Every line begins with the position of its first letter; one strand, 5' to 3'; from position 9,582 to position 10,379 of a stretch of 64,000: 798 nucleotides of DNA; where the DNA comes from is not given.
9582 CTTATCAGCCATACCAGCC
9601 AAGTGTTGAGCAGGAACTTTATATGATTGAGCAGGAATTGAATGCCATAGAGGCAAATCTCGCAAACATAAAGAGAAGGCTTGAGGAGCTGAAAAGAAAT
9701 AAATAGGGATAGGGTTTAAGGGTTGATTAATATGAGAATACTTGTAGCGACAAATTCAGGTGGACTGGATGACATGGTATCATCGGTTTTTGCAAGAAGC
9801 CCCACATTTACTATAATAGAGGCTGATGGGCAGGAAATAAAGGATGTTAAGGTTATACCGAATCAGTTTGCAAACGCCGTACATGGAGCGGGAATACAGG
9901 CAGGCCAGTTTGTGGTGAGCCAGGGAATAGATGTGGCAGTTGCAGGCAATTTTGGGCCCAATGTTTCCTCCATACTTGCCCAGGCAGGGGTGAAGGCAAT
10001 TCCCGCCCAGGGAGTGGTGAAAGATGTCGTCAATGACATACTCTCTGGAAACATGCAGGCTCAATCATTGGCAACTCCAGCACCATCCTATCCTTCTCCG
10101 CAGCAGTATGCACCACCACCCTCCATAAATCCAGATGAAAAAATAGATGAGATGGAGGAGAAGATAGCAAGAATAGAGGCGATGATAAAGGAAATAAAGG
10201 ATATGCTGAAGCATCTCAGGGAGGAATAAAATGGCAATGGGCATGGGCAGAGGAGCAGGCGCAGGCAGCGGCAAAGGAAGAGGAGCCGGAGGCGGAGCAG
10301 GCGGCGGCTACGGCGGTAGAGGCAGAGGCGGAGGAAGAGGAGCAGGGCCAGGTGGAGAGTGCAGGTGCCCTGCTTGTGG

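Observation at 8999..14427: Ten-gene translationally coupled operon with no assigned function: RHH, two G/Y/W micro-proteins, NifX-like, Gly-rich Zn ribbon, two MinD-ferredoxin ATPases, LEA14-like, CDF-NifX fusion, SAM MTase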

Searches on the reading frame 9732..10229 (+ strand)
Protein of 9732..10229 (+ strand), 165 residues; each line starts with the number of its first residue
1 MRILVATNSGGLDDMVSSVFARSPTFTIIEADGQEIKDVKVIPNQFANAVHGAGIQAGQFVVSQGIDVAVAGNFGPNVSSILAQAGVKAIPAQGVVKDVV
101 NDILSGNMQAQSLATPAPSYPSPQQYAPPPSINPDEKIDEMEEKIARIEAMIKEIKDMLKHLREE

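Call 3: search_protein_families(library=pfam, max_evalue=0.01, proteins=[window:9732-10229:+])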
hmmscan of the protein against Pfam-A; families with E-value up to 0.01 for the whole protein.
window:9732-10229:+ (165 aa): 1 family
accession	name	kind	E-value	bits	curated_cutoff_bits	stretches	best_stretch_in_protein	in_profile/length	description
PF02579.22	Nitro_FeMo-Co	-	2.3e-15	57.1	26.3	1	13-103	2-92/94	Dinitrogenase iron-molybdenum cofactor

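Call 8: search_protein_families(library=ncbifam, max_evalue=0.01, proteins=[window:9732-10229:+])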
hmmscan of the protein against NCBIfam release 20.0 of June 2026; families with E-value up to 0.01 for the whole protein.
window:9732-10229:+ (165 aa): 1 family
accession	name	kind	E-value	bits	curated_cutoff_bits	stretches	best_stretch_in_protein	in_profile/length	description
NF041136.1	MrpORP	equivalog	1.2e-05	24.8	450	1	13-107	273-364/365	iron-sulfur cluster carrier protein MrpORP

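Call 25: find_homologous_proteins(query=window:9732-10229:+, max_evalue=0.00001)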
Query window:9732-10229:+ (165 aa): 50 proteins with E <= 0.00001 among 111 candidates.
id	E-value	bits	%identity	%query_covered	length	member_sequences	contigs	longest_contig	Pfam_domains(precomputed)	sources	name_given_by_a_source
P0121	1.6e-92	325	94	100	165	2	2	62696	PF02579.23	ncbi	-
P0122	1.1e-71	258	77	100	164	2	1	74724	PF02579.23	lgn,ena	-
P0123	2.0e-55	205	61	100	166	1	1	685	PF02579.23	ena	-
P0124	7.5e-55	203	61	100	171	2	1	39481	PF02579.23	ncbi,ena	-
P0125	1.1e-54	203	62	100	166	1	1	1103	PF02579.23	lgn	-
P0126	7.8e-54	200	58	94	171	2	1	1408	PF02579.23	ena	-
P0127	1.1e-53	199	59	100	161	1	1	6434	PF02579.23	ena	-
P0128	1.2e-53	199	60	100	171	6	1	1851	PF02579.23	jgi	-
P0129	2.5e-53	198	62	100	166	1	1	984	PF02579.23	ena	-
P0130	1.6e-52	196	57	94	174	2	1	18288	PF02579.23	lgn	-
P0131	2.0e-52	195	58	100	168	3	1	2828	PF02579.23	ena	-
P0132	2.4e-52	195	58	100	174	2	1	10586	PF02579.23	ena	-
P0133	6.3e-52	194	57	100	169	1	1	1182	PF02579.23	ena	-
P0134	8.3e-52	193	60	100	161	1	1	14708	PF02579.23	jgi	-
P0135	4.1e-51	191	57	100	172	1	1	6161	PF02579.23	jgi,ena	-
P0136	5.0e-51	191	56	100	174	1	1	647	PF02579.23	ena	-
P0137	1.0e-50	190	55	100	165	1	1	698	PF02579.23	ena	-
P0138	3.2e-50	188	67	75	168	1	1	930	PF02579.23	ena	-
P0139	8.8e-50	187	56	100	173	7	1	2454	PF02579.23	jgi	-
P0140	5.2e-48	181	55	100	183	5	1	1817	PF02579.23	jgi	-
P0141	3.4e-46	175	51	100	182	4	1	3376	PF02579.23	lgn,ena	-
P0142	8.9e-44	167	68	66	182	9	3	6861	PF02579.23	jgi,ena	-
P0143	1.2e-43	167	66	66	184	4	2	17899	PF02579.23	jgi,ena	-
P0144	3.3e-43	165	68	66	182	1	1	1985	PF02579.23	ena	-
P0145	3.9e-43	165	68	66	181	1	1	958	PF02579.23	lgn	-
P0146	3.9e-43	165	68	66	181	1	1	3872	PF02579.23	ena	-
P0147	5.9e-43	165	67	66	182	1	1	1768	PF02579.23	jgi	-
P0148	6.6e-43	164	68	66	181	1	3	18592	PF02579.23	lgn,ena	-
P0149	6.7e-43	164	68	66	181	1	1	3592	PF02579.23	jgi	-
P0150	1.0e-42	164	67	66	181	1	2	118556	PF02579.23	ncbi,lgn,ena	-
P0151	2.3e-42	163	63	71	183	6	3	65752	PF02579.23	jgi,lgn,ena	-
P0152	4.9e-42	162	66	66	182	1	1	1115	PF02579.23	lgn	-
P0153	8.3e-41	158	47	99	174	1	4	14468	PF02579.23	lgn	-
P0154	1.0e-40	157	62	65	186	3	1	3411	PF02579.23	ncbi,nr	ncbi:MAG: NifB/NifX family molybdenum-iron cluster-binding protein [Thermoplasmata archaeon]|nr:NifB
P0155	1.7e-40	157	45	99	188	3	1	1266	PF02579.23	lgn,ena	-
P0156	1.8e-40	157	66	66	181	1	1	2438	PF02579.23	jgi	-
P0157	1.9e-40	156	48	99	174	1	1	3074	PF02579.23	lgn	-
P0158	1.4e-38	150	47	99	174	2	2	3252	PF02579.23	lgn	-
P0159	7.1e-38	148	45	99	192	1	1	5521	PF02579.23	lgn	-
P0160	9.2e-38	148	60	68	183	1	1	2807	PF02579.23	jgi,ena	-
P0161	1.5e-37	147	62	68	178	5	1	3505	PF02579.23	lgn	-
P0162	3.6e-37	146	45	97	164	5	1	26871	PF17253.8,PF02579.23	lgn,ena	-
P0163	6.5e-35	138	48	98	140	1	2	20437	PF02579.23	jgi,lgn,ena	jgi:predicted Fe-Mo cluster-binding NifX family protein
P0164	6.3e-29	119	54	72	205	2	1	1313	PF17253.8,PF02579.23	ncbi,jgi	-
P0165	1.8e-28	118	59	61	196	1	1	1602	PF17253.8,PF02579.23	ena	-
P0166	2.9e-28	117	54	73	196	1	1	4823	PF17253.8,PF02579.23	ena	-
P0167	7.0e-28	116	55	68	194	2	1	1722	PF17253.8,PF02579.23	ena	-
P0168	5.1e-26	110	42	98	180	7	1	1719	PF02579.23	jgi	-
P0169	8.9e-24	102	53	64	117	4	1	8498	PF02579.23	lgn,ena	-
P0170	8.1e-19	86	43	70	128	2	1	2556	PF17253.8,PF02579.23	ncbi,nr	ncbi:MAG TPA: hypothetical protein ENI53_01170, partial [Thermoplasmatales archaeon]|nr:hypothetical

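Call 29: find_related_loci(query=A1, collection=genome_contigs, flank=8000)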
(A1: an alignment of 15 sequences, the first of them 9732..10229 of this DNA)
Query A1 (165 aa) in genome_contigs; peptide patterns used: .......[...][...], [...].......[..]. (x = any residue, [..] = any of these).
131 stretches matched a pattern; 83 encode a relative of the query (tblastn E <= 1e-3); the best 80 are kept; 80 distinct loci.
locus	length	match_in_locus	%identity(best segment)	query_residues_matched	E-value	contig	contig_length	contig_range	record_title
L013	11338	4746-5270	56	1-165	1e-56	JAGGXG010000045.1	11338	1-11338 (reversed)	MAG: Thermoplasmata archaeon isolate AUK146 PB_MBMC_100_c_000000000141, whole genome shotgun sequence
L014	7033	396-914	57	1-165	5e-54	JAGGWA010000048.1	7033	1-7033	MAG: Thermoplasmata archaeon isolate AUK114 PB_MBMC_068_c_000000000109, whole genome shotgun sequence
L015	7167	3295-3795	57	1-155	1e-53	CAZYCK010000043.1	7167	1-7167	MAG TPA_asm: uncultured Thermoplasmatales archaeon isolate binchicken_co164_186 genome assembly, contig: NODE_4531_lengt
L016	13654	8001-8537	51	1-165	7e-53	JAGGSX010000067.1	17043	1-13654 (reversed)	MAG: Thermoplasmata archaeon isolate AUK033 PB_MANV_033_c_000000000377, whole genome shotgun sequence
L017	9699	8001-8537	46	1-155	1e-46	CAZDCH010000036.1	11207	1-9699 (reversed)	MAG TPA_asm: uncultured Thermoplasmatales archaeon isolate binchicken_co6_521 genome assembly, contig: NODE_7010_length_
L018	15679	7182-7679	51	1-163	1e-45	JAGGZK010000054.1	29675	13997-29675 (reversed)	MAG: Thermoplasmata archaeon isolate AUK202 PB_MBMC_156_c_000000000065, whole genome shotgun sequence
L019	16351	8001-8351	64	1-117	7e-45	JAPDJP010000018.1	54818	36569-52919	MAG: Thermoplasmatota archaeon isolate S4B5_HD70 c_000000000203, whole genome shotgun sequence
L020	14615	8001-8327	67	1-109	2e-44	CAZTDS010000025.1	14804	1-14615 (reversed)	MAG TPA_asm: uncultured Thermoplasmatales archaeon isolate binchicken_co355_288 genome assembly, contig: NODE_2288_lengt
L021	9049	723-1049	67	1-109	5e-44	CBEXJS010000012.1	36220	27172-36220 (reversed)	MAG TPA_asm: uncultured Thermoplasmatales archaeon isolate SRR22064146_binner123_Refined_15 genome assembly, contig: ERZ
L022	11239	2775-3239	49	1-155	3e-43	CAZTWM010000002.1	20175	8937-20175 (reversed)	MAG TPA_asm: uncultured Thermoplasmatales archaeon isolate binchicken_co6_228 genome assembly, contig: NODE_2614_length_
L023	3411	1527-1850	62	1-108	1e-41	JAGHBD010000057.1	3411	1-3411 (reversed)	MAG: Thermoplasmata archaeon isolate AUK247 PB_MBMC_201_c_000000000162, whole genome shotgun sequence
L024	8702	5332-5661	61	1-110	2e-40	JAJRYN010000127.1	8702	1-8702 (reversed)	MAG: archaeon isolate Dive96_bin3.341 k141_4272588, whole genome shotgun sequence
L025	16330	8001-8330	60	1-110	2e-40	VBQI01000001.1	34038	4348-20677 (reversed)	MAG: Thermoplasmata archaeon isolate M10_bin2222 scaffold322, whole genome shotgun sequence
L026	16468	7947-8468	47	1-164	4e-49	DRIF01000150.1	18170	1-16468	MAG TPA_asm: Thermoplasmatales archaeon isolate HyVt-387 HyVt-387_k295_41491, whole genome shotgun sequence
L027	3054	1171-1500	60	1-110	2e-40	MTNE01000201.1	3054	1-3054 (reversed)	MAG: Thermoplasmatales archaeon JdFR-43 JGI24020J35080_1008080, whole genome shotgun sequence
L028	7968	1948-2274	61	1-109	1e-39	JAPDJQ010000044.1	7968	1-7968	MAG: Thermoplasmatota archaeon isolate S5B3_HD70 c_000000001990, whole genome shotgun sequence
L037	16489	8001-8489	45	1-157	1e-34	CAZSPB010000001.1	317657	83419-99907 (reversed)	MAG TPA_asm: uncultured archaeon isolate binchicken_co6_169 genome assembly, contig: NODE_3_length_317657_cov_14.718824,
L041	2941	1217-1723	39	1-155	1e-33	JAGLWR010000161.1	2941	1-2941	MAG: Methanomicrobia archaeon isolate RS_12_29 ZL285.bin.29.fa_161, whole genome shotgun sequence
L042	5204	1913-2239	51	1-109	3e-33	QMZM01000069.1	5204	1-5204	MAG: Candidatus Altiarchaeales archaeon isolate B22_G2 B22_Guay2_scaffold_10641, whole genome shotgun sequence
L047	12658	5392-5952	38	1-165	1e-31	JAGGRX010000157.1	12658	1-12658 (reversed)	MAG: Candidatus Bipolaricaulota bacterium isolate AUK007 PB_MANV_007_c_000000000260, whole genome shotgun sequence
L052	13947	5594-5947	48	2-119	2e-30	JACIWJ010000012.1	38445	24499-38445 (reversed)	MAG: Candidatus Bipolaricaulota bacterium isolate MAG-23 Bipolaricaulaceae_O3_bin11_Scaffold_12, whole genome shotgun se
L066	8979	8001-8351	54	3-120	4e-28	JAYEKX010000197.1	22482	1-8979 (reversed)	MAG: Candidatus Altiarchaeota archaeon isolate MAG126 MAG126_197, whole genome shotgun sequence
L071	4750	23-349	45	3-110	1e-25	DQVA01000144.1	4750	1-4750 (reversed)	MAG TPA_asm: Candidatus Bipolaricaulota bacterium isolate SZUA-1496 k95_40906, whole genome shotgun sequence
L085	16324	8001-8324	48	1-109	2e-20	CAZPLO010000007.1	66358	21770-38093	MAG TPA_asm: uncultured archaeon isolate binchicken_co17_325 genome assembly, contig: NODE_1347_length_66358_cov_6.07536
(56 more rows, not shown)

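Call 37: search_solved_structures(query=window:9732-10229:+, max_evalue=0.01, show_alignments=2)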
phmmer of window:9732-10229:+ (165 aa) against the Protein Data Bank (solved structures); distinct sequences matched with E-value up to 0.01: 6.
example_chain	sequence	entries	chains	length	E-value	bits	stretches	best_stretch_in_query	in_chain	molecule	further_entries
1eo1_A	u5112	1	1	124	8.1e-13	52.1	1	1-109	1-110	HYPOTHETICAL PROTEIN MTH1175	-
1rdu_A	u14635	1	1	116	1.7e-09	41.3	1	4-109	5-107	conserved hypothetical protein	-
1t3v_A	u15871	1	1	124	1.3e-08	38.4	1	7-109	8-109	conserved hypothetical protein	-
1o13_A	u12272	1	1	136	1.8e-08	38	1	7-109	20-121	probable NifB protein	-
2wfb_A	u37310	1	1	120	6.6e-07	32.9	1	2-107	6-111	PUTATIVE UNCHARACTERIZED PROTEIN ORP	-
2yx6_A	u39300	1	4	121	6.5e-05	26.4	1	5-109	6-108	Hypothetical protein PH0822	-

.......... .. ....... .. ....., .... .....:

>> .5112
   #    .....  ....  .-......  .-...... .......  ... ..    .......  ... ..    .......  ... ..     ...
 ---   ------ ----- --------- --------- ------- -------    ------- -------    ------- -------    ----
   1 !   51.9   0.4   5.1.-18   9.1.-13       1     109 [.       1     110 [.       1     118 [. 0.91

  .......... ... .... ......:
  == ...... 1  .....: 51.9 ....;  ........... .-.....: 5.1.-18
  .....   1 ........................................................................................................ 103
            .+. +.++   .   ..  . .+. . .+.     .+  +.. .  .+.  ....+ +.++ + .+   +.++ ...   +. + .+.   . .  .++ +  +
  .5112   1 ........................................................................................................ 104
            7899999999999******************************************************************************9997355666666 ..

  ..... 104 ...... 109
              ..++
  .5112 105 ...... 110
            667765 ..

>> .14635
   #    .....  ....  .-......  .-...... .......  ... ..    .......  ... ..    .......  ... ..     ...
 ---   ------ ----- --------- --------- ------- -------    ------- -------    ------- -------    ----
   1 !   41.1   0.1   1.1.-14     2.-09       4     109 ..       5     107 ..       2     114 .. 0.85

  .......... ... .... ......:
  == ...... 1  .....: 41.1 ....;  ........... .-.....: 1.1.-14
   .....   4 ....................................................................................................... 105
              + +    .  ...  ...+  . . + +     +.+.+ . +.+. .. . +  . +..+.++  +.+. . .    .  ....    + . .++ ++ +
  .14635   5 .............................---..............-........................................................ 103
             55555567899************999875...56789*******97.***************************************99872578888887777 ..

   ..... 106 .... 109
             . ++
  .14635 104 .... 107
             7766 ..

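Call 39: search_protein_families(library=pfam, max_evalue=0.001, proteins=[L047:11165-12265:+, L042:3997-4755:+, L066:7412-7963:+, L028:3329-4207:+, L041:1769-2233:+, L085:7418-7729:+, L042:1192-1536:+, L052:10293-10865:+, L071:3642-4037:+, L037:10774-12177:+])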
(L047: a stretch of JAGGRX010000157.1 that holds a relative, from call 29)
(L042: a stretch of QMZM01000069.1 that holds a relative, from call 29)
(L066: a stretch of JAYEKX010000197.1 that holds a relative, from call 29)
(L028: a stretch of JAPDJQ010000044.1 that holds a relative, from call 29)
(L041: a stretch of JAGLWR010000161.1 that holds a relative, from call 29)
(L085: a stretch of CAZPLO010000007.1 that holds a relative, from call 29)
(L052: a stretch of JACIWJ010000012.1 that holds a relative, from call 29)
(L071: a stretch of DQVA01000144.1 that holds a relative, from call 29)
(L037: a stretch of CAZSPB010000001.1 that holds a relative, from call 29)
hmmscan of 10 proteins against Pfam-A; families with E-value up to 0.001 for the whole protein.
L047:11165-12265:+ (366 aa): 2 families
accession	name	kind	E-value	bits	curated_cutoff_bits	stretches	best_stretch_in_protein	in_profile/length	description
PF00753.33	Lactamase_B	-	2.3e-15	57.5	22.7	1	151-280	8-131/196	Metallo-beta-lactamase superfamily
PF12706.13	Lactamase_B_2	-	1.9e-07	31.3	27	1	160-333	2-199/200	Beta-lactamase superfamily domain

L042:3997-4755:+ (252 aa): 1 family
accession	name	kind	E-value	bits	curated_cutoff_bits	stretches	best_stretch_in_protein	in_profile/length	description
PF04055.27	Radical_SAM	-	6e-17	62.7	29.5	1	27-186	6-165/166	Radical SAM superfamily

L066:7412-7963:+ (183 aa): 4 families
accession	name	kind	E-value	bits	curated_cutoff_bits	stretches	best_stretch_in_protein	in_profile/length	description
PF02001.22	DUF134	-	7.3e-25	87.8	27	1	17-113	3-97/98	Protein of unknown function DUF134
PF09723.15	Zn_ribbon_8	-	3.6e-06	27.3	34.4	1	117-152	5-39/41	Zinc ribbon domain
PF07638.17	Sigma70_ECF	-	4.9e-05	23.7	21.1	1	51-98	136-183/185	ECF sigma factor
PF08281.18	Sigma70_r4_2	-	0.00046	20.2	25.7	1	57-94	17-54/54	Sigma-70, region 4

L028:3329-4207:+ (292 aa): 1 family
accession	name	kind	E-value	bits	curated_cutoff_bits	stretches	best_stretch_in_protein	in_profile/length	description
PF01937.24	ARMT1-like_dom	-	3.1e-73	247.1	25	1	9-286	2-310/311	Damage-control phosphatase ARMT1-like domain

L041:1769-2233:+ (154 aa): 7 families
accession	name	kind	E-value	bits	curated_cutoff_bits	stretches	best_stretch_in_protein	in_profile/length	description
PF01325.25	Fe_dep_repress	-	6.8e-24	84.3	26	1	6-61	3-58/60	Iron dependent repressor, N-terminal DNA binding domain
PF02742.21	Fe_dep_repr_C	-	1.9e-15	57.1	27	1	66-130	1-66/70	Iron dependent repressor, metal binding and dimerisation domain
PF01047.28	MarR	-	3.3e-06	27.3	24.6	1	22-56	14-48/59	MarR family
PF14947.12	HTH_45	-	7.5e-05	23.1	25.5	1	18-81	11-74/77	Winged helix-turn-helix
PF01978.25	TrmB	-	9.6e-05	22.6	25.6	1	22-61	19-58/68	Sugar-specific transcriptional regulator TrmB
PF01022.26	HTH_5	-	0.0006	20.1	22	0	13-57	5-47/47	Bacterial regulatory protein, arsR family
PF10007.15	DUF2250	-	0.00082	19.9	24.4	0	10-79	8-76/93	Uncharacterized protein conserved in archaea (DUF2250)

L085:7418-7729:+ (103 aa): 1 family
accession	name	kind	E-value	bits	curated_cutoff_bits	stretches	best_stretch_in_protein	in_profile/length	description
PF00226.36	DnaJ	-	1e-09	38.8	27.8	1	25-67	6-52/63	DnaJ domain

L042:1192-1536:+ (114 aa): 1 family
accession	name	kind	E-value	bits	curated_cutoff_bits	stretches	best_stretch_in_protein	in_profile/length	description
PF02627.25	CMD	-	4.9e-21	75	23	1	35-106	13-83/84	Carboxymuconolactone decarboxylase family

L052:10293-10865:+ (190 aa): 1 family
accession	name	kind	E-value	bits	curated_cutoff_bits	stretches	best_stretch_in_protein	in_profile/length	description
PF01475.25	FUR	-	5.3e-27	94.8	23.1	1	62-176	2-118/121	Ferric uptake regulator family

L071:3642-4037:+ (131 aa): 2 families
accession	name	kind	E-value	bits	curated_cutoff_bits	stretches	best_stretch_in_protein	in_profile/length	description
PF02082.26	Rrf2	-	3e-28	99.1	30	1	4-129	2-132/132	Iron-dependent Transcriptional regulator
PF03444.21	HrcA_DNA-bdg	-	8.8e-05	22.5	21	1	24-71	25-72/79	Winged helix-turn-helix transcription repressor, HrcA DNA-binding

L037:10774-12177:+ (467 aa): 1 family
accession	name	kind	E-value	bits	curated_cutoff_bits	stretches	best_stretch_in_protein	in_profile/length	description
PF11139.14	SfLAP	-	2e-05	24.6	35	1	244-461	1-206/213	Sap, sulfolipid-1-addressing protein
